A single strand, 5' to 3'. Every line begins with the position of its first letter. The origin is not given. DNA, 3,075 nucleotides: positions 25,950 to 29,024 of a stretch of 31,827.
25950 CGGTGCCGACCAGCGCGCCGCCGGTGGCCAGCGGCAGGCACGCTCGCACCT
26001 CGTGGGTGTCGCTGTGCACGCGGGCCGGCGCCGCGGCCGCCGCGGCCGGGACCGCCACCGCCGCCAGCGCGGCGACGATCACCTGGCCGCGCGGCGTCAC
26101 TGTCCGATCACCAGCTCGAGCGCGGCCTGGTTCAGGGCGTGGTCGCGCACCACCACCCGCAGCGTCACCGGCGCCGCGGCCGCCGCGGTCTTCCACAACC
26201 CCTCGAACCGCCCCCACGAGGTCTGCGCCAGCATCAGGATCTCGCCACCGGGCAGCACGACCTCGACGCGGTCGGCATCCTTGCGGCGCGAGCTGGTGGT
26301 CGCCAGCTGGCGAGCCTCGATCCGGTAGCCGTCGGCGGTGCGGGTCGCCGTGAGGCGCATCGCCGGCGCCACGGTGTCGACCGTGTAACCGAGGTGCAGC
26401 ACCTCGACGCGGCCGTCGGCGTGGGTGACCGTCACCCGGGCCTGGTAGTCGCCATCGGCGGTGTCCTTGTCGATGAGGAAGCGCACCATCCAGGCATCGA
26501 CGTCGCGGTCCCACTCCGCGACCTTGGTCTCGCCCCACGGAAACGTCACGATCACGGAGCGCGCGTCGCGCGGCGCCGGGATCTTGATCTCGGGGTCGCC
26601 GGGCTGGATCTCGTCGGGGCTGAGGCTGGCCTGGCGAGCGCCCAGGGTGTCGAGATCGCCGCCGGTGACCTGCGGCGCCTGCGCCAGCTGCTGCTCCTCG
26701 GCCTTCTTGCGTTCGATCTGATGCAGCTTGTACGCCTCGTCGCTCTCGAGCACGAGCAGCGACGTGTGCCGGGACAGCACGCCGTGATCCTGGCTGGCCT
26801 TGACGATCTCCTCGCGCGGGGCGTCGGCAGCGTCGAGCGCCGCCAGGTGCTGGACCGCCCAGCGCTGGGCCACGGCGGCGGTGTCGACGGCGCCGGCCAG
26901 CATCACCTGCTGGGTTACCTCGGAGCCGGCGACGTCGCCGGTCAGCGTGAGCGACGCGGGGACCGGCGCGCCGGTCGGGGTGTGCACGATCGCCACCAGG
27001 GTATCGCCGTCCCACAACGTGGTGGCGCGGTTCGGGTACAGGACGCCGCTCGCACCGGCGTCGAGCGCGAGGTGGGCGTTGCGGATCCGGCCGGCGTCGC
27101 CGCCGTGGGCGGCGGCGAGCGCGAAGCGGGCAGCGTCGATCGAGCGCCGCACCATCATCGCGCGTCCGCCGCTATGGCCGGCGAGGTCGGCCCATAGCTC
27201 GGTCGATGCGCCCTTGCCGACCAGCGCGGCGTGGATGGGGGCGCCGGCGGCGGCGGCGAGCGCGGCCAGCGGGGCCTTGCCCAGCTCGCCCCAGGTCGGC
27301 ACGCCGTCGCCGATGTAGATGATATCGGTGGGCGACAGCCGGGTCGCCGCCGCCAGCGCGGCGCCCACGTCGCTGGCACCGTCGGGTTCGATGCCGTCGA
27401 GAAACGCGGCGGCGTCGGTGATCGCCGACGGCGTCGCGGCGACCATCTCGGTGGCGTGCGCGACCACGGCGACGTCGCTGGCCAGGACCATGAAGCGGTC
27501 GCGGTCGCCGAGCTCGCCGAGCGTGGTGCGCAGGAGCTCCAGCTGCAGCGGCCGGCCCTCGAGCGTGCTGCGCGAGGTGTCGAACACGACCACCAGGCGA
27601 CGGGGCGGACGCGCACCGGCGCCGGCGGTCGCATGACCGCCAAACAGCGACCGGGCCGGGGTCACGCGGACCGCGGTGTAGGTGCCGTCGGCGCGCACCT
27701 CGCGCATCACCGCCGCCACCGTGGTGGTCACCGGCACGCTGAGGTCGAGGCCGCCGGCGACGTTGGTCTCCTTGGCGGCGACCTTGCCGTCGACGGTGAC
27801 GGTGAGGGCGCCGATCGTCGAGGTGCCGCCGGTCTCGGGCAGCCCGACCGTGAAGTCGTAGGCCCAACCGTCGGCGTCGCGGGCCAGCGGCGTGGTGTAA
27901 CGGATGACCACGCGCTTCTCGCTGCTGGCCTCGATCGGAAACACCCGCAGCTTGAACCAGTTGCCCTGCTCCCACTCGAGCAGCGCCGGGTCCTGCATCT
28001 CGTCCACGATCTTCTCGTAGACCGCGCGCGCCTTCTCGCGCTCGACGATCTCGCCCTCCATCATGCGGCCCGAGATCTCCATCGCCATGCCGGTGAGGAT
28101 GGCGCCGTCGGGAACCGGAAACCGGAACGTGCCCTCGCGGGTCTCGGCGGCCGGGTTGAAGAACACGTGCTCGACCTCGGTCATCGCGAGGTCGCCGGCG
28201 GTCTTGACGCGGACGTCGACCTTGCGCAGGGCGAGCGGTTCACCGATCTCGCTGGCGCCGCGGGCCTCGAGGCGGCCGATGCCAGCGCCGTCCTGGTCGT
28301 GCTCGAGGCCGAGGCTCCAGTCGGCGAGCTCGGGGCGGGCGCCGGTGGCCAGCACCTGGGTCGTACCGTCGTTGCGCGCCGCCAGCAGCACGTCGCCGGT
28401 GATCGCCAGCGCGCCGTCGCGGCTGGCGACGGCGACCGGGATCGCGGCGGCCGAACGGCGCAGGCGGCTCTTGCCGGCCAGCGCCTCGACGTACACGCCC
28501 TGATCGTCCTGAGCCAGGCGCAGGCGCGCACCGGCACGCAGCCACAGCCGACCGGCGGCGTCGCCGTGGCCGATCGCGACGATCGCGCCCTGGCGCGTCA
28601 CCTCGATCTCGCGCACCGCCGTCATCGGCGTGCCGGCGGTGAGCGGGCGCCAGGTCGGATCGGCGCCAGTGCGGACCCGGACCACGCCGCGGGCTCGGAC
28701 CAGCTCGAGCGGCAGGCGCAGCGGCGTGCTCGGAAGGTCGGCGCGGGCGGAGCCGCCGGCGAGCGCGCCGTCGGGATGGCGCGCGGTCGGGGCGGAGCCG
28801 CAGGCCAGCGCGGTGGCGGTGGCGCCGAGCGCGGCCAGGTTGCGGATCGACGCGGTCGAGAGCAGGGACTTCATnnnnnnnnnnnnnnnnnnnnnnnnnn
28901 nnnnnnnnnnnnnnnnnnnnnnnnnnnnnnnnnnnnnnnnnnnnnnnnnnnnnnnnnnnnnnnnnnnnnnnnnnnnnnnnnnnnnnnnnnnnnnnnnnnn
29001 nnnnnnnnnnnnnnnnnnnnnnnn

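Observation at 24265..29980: Translationally coupled operon of three exported proteins: TPR+DUF2135-like, VIT-vWA (ITIH-like) lipoprotein and Reg_prop beta-propeller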

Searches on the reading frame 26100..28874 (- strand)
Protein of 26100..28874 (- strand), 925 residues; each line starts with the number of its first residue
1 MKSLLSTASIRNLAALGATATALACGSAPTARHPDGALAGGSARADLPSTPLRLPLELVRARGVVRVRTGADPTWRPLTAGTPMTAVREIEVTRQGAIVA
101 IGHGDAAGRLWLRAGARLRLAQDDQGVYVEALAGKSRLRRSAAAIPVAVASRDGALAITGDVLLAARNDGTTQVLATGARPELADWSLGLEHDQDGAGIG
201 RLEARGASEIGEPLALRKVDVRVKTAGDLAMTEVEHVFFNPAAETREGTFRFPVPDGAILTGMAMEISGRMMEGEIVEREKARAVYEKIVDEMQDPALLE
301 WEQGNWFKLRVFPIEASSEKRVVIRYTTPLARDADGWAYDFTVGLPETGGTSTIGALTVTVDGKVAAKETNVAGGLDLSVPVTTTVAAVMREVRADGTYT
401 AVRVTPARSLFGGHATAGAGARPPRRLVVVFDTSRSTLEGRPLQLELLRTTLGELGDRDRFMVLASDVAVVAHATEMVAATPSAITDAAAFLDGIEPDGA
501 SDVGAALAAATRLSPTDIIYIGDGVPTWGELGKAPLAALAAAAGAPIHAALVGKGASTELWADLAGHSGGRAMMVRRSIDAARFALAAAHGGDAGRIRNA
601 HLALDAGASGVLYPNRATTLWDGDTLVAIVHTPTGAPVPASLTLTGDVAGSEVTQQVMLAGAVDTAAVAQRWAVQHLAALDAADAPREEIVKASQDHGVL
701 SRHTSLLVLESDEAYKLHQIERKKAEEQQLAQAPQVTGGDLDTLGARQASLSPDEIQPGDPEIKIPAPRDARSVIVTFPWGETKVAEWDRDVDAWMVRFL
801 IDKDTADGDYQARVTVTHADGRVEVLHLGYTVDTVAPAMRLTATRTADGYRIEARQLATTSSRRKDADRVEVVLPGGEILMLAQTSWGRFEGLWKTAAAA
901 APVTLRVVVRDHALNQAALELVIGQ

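Call 7: search_protein_families(library=pfam, proteins=[window:26100-28874:-], max_evalue=0.1)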
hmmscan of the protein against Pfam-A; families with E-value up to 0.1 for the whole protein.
window:26100-28874:- (925 aa): 4 families
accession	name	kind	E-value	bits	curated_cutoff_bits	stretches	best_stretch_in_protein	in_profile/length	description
PF08487.16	VIT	-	1.2e-26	93.5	26.5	1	216-326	1-111/111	Vault protein inter-alpha-trypsin domain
PF13768.12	VWA_3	-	8.4e-09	36.1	27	1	426-572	2-153/155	von Willebrand factor type A domain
PF19077.6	Big_13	-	4.6e-05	24.3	27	1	761-834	29-102/102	Bacterial Ig-like domain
PF13757.12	VIT_2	-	0.00086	19.6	23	1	211-280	9-78/78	Vault protein inter-alpha-trypsin domain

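Call 8: search_protein_families(library=ncbifam, proteins=[window:26100-28874:-], max_evalue=0.1)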
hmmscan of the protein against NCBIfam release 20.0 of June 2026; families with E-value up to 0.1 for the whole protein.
window:26100-28874:- (925 aa): 4 families
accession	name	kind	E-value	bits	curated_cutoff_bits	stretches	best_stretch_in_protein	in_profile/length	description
TIGR03788.1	marine_srt_targ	equivalog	7.9e-36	123.7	551.65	3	218-337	2-121/629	marine proteobacterial sortase target protein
TIGR04477.1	sorted_by_XrtN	equivalog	1.1e-19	70.1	250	1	244-339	358-454/822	XrtN system VIT domain-containing protein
TIGR04286.1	MSEP-CTERM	equivalog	4.8e-12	44.7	150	1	240-317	491-569/920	MSEP-CTERM sorting domain-containing protein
TIGR02921.1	PEP_integral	hypoth_equivalog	7.7e-08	31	200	1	217-319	407-514/922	TIGR02921 family PEP-CTERM protein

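Call 14: find_homologous_proteins(query=window:26100-28874:-)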
Query window:26100-28874:- (925 aa): 335 proteins with E <= 0.001 among 8000 candidates; the best 120 are listed.
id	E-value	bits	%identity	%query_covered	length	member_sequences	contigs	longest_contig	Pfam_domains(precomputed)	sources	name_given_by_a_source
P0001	0.0e+0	1993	100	100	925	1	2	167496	PF13768.13,PF08487.17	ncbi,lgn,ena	-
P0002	0.0e+0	1528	77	100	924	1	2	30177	PF13768.13,PF08487.17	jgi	jgi:hypothetical protein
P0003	0.0e+0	1516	78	99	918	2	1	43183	PF13768.13,PF13757.13,PF08487.17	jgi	-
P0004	0.0e+0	1512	78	100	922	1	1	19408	PF13768.13,PF13757.13,PF08487.17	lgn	-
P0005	0.0e+0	1510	76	100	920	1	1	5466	PF13768.13,PF13757.13,PF08487.17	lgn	-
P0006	0.0e+0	1501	77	97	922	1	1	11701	PF13768.13,PF08487.17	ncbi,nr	ncbi:MAG TPA: VIT and VWA domain-containing protein [Kofleriaceae bacterium]|nr:VIT and VWA domain-c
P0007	0.0e+0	1495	77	97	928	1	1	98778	PF13768.13,PF13757.13,PF08487.17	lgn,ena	-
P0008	0.0e+0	1490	77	99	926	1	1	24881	PF13768.13,PF08487.17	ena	-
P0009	0.0e+0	1377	72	99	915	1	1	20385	PF13768.13,PF08487.17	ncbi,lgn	-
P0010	0.0e+0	1320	70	99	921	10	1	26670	PF13768.13,PF08487.17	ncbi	-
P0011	0.0e+0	1165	64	100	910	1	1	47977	PF13768.13,PF08487.17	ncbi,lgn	-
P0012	0.0e+0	1147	62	99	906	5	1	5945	PF13768.13,PF08487.17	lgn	-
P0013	0.0e+0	1134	60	98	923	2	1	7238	PF13768.13,PF08487.17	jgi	jgi:hypothetical protein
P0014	0.0e+0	1130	60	100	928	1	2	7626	PF13768.13,PF08487.17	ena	-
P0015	0.0e+0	1129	60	99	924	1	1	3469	PF13768.13,PF08487.17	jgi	-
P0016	0.0e+0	1117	61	100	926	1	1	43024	PF13768.13,PF08487.17,PF19077.7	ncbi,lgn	-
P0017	0.0e+0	1109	61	100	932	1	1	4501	PF13768.13,PF08487.17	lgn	-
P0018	0.0e+0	1101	60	100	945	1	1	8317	PF13768.13,PF08487.17,PF19077.7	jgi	jgi:hypothetical protein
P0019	0.0e+0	1099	60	99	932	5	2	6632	PF13768.13,PF08487.17,PF19077.7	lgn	-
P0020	0.0e+0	1094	61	95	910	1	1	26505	PF13768.13,PF08487.17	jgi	jgi:hypothetical protein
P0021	0.0e+0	1094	59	97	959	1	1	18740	PF13768.13,PF08487.17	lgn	-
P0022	0.0e+0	1086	60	97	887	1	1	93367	PF13768.13,PF08487.17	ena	-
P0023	0.0e+0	1085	59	98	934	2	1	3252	PF13768.13,PF08487.17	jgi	jgi:Vault protein inter-alpha-trypsin domain/von Willebrand factor type A domain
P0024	0.0e+0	1083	58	99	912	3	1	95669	PF08487.17,PF19077.7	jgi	jgi:hypothetical protein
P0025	0.0e+0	1082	59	98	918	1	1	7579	PF13768.13,PF13757.13,PF08487.17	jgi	jgi:hypothetical protein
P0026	0.0e+0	1082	60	97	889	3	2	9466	PF13768.13,PF08487.17,PF19077.7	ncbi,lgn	-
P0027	0.0e+0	1079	59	99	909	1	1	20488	PF13768.13,PF08487.17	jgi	jgi:hypothetical protein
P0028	0.0e+0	1073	58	100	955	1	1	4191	PF08487.17,PF19077.7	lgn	-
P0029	0.0e+0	1071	58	100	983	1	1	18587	PF13768.13,PF08487.17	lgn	-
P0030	0.0e+0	1070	58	99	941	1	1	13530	PF13768.13,PF08487.17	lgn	-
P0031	0.0e+0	1069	59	97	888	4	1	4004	PF13768.13,PF08487.17,PF19077.7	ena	-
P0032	0.0e+0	1067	58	99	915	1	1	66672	PF13768.13,PF08487.17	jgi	jgi:hypothetical protein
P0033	0.0e+0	1066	58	99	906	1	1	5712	PF13768.13,PF08487.17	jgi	jgi:hypothetical protein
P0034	0.0e+0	1061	59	94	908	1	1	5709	PF13768.13,PF08487.17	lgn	-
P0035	0.0e+0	1060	58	99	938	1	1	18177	PF13768.13,PF08487.17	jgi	jgi:Vault protein inter-alpha-trypsin domain/von Willebrand factor type A domain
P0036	0.0e+0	1058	59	97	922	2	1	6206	PF13768.13,PF08487.17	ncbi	-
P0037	0.0e+0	1057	58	99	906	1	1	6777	PF13768.13,PF08487.17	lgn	-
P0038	0.0e+0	1041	57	98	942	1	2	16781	PF13768.13,PF08487.17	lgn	-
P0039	0.0e+0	1040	56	99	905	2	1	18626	PF13768.13,PF08487.17,PF19077.7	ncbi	-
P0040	0.0e+0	1038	60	94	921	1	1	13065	PF13768.13,PF08487.17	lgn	-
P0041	0.0e+0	1036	57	98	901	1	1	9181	PF13768.13,PF08487.17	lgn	-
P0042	0.0e+0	1034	56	98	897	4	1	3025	PF13768.13,PF08487.17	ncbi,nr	ncbi:MAG TPA: VIT and VWA domain-containing protein [Kofleriaceae bacterium]|nr:VIT and VWA domain-c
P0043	0.0e+0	1034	55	98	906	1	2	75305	PF13768.13,PF08487.17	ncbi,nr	ncbi:MAG: hypothetical protein H0T46_34650 [Deltaproteobacteria bacterium]|nr:hypothetical protein [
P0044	0.0e+0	1031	57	98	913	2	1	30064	PF13768.13,PF08487.17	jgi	jgi:vault protein inter-alpha-trypsin-like protein/VWA domain-containing protein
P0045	0.0e+0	1030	59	94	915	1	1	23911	PF08487.17,PF19077.7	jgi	jgi:hypothetical protein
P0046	0.0e+0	1029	58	97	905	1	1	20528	PF13768.13,PF08487.17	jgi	-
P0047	0.0e+0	1028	58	98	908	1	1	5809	PF13768.13,PF08487.17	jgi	jgi:hypothetical protein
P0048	0.0e+0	1028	56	97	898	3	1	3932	PF13768.13,PF08487.17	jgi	jgi:hypothetical protein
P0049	0.0e+0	1028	58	97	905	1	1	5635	PF13768.13,PF08487.17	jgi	-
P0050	0.0e+0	1026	57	97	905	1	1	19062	PF13768.13,PF08487.17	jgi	jgi:hypothetical protein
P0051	0.0e+0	1026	57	98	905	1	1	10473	PF13768.13,PF08487.17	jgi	jgi:hypothetical protein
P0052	0.0e+0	1026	57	97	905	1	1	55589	PF13768.13,PF08487.17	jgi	-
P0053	0.0e+0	1023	59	98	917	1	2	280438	PF13768.13,PF08487.17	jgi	jgi:hypothetical protein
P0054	0.0e+0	1022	56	99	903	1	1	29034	PF13768.13,PF08487.17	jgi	-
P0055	0.0e+0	1022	55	98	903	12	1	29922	PF13768.13,PF08487.17,PF19077.7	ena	-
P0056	0.0e+0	1021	55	98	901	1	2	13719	PF13768.13,PF08487.17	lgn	-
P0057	0.0e+0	1020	57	99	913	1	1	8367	PF13768.13,PF08487.17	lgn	-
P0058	0.0e+0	1018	56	98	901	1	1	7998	PF13768.13,PF08487.17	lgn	-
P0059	0.0e+0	1017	56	98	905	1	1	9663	PF13768.13,PF08487.17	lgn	-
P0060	0.0e+0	1014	58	97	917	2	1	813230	PF13768.13,PF08487.17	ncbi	-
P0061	0.0e+0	1014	57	97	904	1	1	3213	PF13768.13,PF08487.17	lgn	-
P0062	0.0e+0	1013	56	99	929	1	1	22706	PF13768.13,PF08487.17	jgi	jgi:hypothetical protein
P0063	0.0e+0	1013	56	99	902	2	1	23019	PF13768.13,PF08487.17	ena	-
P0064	0.0e+0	1012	56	98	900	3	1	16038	PF13768.13,PF08487.17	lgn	-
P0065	3.5e-298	1010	57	97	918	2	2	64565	PF13768.13,PF08487.17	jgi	-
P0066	4.0e-298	1010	57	94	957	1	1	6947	PF13768.13,PF08487.17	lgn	-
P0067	6.8e-298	1009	55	98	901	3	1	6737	PF13768.13,PF13757.13,PF08487.17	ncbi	-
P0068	2.0e-297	1007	54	98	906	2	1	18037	PF13768.13,PF08487.17,PF19077.7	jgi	jgi:hypothetical protein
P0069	3.2e-297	1007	55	98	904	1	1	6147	PF13768.13,PF08487.17,PF19077.7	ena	-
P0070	5.4e-297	1006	57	98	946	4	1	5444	PF13768.13,PF08487.17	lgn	-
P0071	2.4e-296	1004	56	97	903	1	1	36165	PF13768.13,PF08487.17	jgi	jgi:hypothetical protein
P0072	7.8e-296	1002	57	97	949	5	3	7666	PF13768.13,PF08487.17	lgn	-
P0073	1.4e-295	1001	56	97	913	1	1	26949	PF13768.13,PF08487.17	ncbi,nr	ncbi:MAG TPA: VIT and VWA domain-containing protein [Kofleriaceae bacterium]|nr:VIT and VWA domain-c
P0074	2.6e-295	1000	56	97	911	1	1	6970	PF13768.13,PF08487.17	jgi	jgi:hypothetical protein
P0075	5.4e-295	999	55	99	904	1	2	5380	PF13768.13,PF08487.17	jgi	-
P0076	7.8e-295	999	55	98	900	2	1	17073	PF13768.13,PF08487.17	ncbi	-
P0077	2.6e-294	997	58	94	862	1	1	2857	PF13768.13,PF08487.17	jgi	-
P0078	4.6e-294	996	58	94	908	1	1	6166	PF13768.13,PF08487.17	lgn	-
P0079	9.3e-294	995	56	97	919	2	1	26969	PF08487.17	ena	-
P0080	1.9e-293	994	58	95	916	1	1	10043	PF13768.13,PF08487.17,PF19077.7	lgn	-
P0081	5.6e-293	992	54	98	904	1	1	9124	PF13768.13,PF08487.17,PF19077.7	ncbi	-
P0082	6.1e-293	992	55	94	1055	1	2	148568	PF13768.13,PF08487.17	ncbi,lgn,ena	-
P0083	1.3e-292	991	56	98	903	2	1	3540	PF13768.13,PF08487.17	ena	-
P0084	1.9e-292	991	55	98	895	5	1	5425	PF13768.13,PF08487.17,PF19077.7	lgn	-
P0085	3.0e-292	990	55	98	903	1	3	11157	PF13768.13,PF08487.17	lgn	-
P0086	3.1e-292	990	57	94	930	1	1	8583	PF13768.13,PF08487.17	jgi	jgi:hypothetical protein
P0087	3.8e-292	990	55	98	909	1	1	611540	PF13768.13,PF08487.17,PF19077.7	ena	-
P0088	7.6e-292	989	56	98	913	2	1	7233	PF13768.13,PF08487.17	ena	-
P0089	1.0e-291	988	57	97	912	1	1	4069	PF13768.13,PF08487.17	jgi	jgi:hypothetical protein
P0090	1.1e-291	988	57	97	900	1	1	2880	PF13768.13,PF08487.17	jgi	jgi:hypothetical protein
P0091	8.4e-291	985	56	97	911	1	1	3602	PF13768.13,PF08487.17,PF19077.7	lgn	-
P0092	2.1e-290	984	55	97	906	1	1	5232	PF13768.13,PF08487.17,PF19077.7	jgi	jgi:vault protein inter-alpha-trypsin-like protein/VWA domain-containing protein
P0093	2.6e-290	984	54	98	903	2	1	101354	PF13768.13,PF08487.17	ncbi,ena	-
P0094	3.5e-290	983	55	94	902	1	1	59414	PF13768.13,PF08487.17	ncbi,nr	ncbi:MAG TPA: VIT and VWA domain-containing protein [Kofleriaceae bacterium]|nr:VIT and VWA domain-c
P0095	9.7e-289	978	54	97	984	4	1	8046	PF13768.13,PF08487.17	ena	-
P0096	1.3e-288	978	55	97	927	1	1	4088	PF13768.13,PF08487.17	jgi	jgi:hypothetical protein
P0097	6.6e-288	976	55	97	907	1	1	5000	PF13768.13,PF08487.17,PF19077.7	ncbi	-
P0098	7.8e-288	975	55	97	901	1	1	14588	PF13768.13,PF08487.17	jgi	jgi:vault protein inter-alpha-trypsin-like protein/VWA domain-containing protein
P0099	2.5e-287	974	56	97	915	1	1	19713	PF13768.13,PF08487.17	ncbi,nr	ncbi:MAG TPA: VIT and VWA domain-containing protein [Kofleriaceae bacterium]|nr:VIT and VWA domain-c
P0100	3.5e-287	973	54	96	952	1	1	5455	PF13768.13,PF08487.17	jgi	jgi:hypothetical protein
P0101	9.6e-287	972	55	97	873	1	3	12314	PF13768.13,PF08487.17,PF19077.7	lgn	-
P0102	3.4e-286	970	54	99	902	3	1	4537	PF13768.13,PF13757.13,PF08487.17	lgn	-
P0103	4.6e-286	970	54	97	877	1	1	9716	PF13768.13,PF08487.17,PF19077.7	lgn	-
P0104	1.0e-284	965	57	94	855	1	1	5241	PF13768.13,PF08487.17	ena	-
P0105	6.7e-284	962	56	97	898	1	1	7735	PF13768.13,PF08487.17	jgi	jgi:hypothetical protein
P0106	2.7e-283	960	56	94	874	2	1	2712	PF13768.13,PF08487.17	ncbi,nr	ncbi:MAG TPA: VIT and VWA domain-containing protein, partial [Kofleriaceae bacterium]|nr:VIT and VWA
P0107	4.4e-282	956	56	94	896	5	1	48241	PF13768.13,PF13757.13,PF08487.17,PF19077.7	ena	-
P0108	8.6e-281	952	55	100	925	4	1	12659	PF13768.13,PF08487.17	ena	-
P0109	3.1e-280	950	57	94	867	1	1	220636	PF13768.13,PF08487.17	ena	-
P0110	4.1e-280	950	60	83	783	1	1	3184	PF13768.13,PF08487.17,PF19077.7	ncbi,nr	ncbi:MAG TPA: VIT domain-containing protein, partial [Kofleriaceae bacterium]|nr:VIT domain-containi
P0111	3.6e-279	947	53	97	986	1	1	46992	PF13768.13,PF08487.17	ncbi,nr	ncbi:MAG TPA: VIT and VWA domain-containing protein [Kofleriaceae bacterium]|nr:VIT and VWA domain-c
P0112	4.2e-278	943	55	99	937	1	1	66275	PF13768.13,PF08487.17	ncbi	-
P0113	4.7e-278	943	54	98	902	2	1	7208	PF13768.13,PF08487.17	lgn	-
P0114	2.2e-277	941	57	89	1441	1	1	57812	PF13768.13,PF07494.18,PF08487.17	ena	-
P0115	1.8e-276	938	53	98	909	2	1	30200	PF13768.13,PF08487.17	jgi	jgi:hypothetical protein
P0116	1.2e-272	925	51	98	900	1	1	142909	PF13768.13,PF08487.17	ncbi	ncbi:MAG: VIT and vWA domain-containing protein [Kofleriaceae bacterium]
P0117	1.9e-271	921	51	99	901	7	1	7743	PF13768.13,PF08487.17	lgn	-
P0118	5.4e-271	920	52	96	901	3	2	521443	PF13768.13,PF08487.17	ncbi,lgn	-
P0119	7.4e-269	913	52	99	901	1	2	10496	PF13768.13,PF08487.17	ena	-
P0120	2.1e-268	911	60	81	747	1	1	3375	PF13768.13,PF08487.17,PF19077.7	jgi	jgi:hypothetical protein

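Call 15: find_encoding_contigs(protein=P0001, flank=8000, max_places=3)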
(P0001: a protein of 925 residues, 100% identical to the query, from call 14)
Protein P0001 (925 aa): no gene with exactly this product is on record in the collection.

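Call 16: find_encoding_contigs(protein=P0118, flank=8000, max_places=2)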
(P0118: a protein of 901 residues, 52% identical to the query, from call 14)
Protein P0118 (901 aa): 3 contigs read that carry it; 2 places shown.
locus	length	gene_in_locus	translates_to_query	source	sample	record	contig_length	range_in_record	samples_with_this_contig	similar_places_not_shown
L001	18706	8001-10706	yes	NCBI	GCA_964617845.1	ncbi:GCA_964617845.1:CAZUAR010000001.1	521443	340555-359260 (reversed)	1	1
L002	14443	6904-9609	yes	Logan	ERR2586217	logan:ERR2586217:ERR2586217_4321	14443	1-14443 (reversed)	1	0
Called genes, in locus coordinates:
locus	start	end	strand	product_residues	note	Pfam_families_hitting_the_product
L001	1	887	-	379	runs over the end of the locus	-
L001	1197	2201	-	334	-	PF00579:tRNA-synt_1b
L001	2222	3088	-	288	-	PF13593:SBF_like, PF01758:SBF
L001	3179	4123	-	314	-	PF03009:GDPD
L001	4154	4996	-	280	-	-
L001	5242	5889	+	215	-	PF04305:DUF455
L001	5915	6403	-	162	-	PF03061:4HBT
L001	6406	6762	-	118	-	-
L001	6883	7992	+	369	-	PF09976:TPR_21 (faint), PF07719:TPR_2 (faint), PF13428:TPR_14 (faint), PF13432:TPR_16 (faint), PF14559:TPR_19 (faint), PF14561:TPR_20 (faint), PF13181:TPR_8 (faint)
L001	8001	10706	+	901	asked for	PF08487:VIT, PF13768:VWA_3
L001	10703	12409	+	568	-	PF25852:DUF6242_C (faint), PF07494:Reg_prop (faint)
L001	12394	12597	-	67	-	-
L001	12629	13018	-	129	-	PF00497:SBP_bac_3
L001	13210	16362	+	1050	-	PF00873:ACR_tran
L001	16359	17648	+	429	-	PF25917:BSH_RND, PF25919:BSH_CusB (weak), PF25973:BSH_CzcB (weak), PF25944:Beta-barrel_RND (weak), PF25954:Beta-barrel_RND_2, PF25989:YknX_C (weak)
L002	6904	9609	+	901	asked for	PF08487:VIT, PF13768:VWA_3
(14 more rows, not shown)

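Call 17: find_encoding_contigs(protein=P0114, flank=8000, max_places=2)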
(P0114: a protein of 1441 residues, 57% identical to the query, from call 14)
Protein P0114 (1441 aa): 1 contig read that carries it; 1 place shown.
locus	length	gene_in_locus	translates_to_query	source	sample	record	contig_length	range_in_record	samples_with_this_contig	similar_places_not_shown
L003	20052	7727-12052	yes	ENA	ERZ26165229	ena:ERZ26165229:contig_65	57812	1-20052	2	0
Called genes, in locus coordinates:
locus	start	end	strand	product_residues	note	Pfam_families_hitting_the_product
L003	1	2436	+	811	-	?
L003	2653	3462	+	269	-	PF13185:GAF_2, PF00072:Response_reg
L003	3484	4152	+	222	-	PF22599:SecDF_P1_head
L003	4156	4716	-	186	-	PF00149:Metallophos (faint), PF12850:Metallophos_2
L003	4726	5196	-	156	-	-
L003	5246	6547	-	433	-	PF13431:TPR_17 (faint), PF00515:TPR_1 (faint), PF07719:TPR_2 (faint), PF13176:TPR_7 (faint), PF13181:TPR_8 (faint), PF13432:TPR_16, PF14559:TPR_19 (weak), PF13432:TPR_16 (weak), +3 more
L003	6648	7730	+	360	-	PF13428:TPR_14 (faint), PF14559:TPR_19 (faint), PF13181:TPR_8 (faint)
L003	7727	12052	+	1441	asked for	PF07494:Reg_prop (faint), PF08487:VIT, PF13768:VWA_3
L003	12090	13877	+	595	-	PF07624:PSD2 (weak)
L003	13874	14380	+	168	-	-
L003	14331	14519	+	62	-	-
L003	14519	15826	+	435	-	PF07394:DUF1501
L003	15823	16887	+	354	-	PF13442:Cytochrome_CBB3 (weak)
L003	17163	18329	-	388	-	-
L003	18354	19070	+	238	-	PF01965:DJ-1_PfpI, PF17124:ThiJ_like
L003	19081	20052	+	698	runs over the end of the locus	PF05649:Peptidase_M13_N, PF01431:Peptidase_M13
